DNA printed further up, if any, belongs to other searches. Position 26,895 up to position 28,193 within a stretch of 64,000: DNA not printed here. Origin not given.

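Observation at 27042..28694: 550-aa uncharacterised C-terminal region of the TIR-HNH protein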

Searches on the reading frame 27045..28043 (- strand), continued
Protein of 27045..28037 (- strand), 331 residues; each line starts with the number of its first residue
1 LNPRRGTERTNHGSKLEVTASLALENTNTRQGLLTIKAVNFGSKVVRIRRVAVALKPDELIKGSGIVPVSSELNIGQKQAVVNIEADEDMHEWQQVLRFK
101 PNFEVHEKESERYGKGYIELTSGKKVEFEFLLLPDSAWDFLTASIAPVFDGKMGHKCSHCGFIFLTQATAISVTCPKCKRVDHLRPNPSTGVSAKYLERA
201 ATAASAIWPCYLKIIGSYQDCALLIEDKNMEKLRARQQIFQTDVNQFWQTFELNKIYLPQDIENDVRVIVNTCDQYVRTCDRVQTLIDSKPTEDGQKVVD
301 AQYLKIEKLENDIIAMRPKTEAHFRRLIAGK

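Call 88: find_encoding_contigs(protein=P0033, flank=5000, max_places=2)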
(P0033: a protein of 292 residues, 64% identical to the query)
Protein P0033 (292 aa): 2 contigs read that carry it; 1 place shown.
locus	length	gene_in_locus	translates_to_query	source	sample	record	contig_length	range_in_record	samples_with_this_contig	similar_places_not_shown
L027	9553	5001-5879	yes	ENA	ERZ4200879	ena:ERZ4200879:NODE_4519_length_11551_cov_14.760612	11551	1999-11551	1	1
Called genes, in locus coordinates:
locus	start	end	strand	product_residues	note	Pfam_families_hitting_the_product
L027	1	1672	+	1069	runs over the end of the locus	PF13091:PLDc_2, PF04851:ResIII (faint), PF00176:SNF2-rel_dom (weak), PF00271:Helicase_C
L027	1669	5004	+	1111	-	PF02384:N6_Mtase (faint), PF01170:UPF0020 (faint), PF20473:MmeI_Mtase, PF07669:Eco57I, PF12950:TaqI_C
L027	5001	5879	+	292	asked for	-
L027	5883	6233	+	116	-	PF10711:DUF2513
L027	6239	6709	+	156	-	-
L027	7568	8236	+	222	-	PF08401:ArdcN, PF20054:Tc-38 (weak), PF18818:MPTase-PolyVal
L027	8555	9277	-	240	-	-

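Call 89: find_encoding_contigs(protein=P0042, flank=5000, max_places=2)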
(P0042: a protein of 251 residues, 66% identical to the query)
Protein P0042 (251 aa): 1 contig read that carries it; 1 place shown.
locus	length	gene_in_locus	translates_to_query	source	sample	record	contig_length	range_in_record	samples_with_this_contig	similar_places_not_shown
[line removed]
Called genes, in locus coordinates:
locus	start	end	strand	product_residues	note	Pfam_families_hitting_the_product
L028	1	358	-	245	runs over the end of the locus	PF03740:PdxJ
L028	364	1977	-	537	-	-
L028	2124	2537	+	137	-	PF04892:VanZ-LLP1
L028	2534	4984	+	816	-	PF13567:DUF4131, PF03772:Competence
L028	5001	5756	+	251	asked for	-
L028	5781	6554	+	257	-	-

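Call 90: find_encoding_contigs(protein=P0039, flank=5000, max_places=2)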
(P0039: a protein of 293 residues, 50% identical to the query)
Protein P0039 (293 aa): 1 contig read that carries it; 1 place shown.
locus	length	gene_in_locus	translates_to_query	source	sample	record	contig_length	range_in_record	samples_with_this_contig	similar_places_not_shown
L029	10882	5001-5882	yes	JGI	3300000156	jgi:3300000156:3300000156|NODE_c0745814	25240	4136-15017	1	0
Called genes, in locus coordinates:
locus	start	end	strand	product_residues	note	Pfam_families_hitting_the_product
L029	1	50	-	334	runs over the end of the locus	-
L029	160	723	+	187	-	-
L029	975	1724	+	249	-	-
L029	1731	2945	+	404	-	PF16289:PIN_12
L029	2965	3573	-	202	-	-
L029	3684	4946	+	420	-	-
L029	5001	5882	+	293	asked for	-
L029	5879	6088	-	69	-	-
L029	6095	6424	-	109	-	-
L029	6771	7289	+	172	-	PF02870:Methyltransf_1N, PF01035:DNA_binding_1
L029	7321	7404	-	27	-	-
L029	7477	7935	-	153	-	-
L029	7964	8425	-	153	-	PF07883:Cupin_2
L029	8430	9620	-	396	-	-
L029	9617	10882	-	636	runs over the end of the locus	-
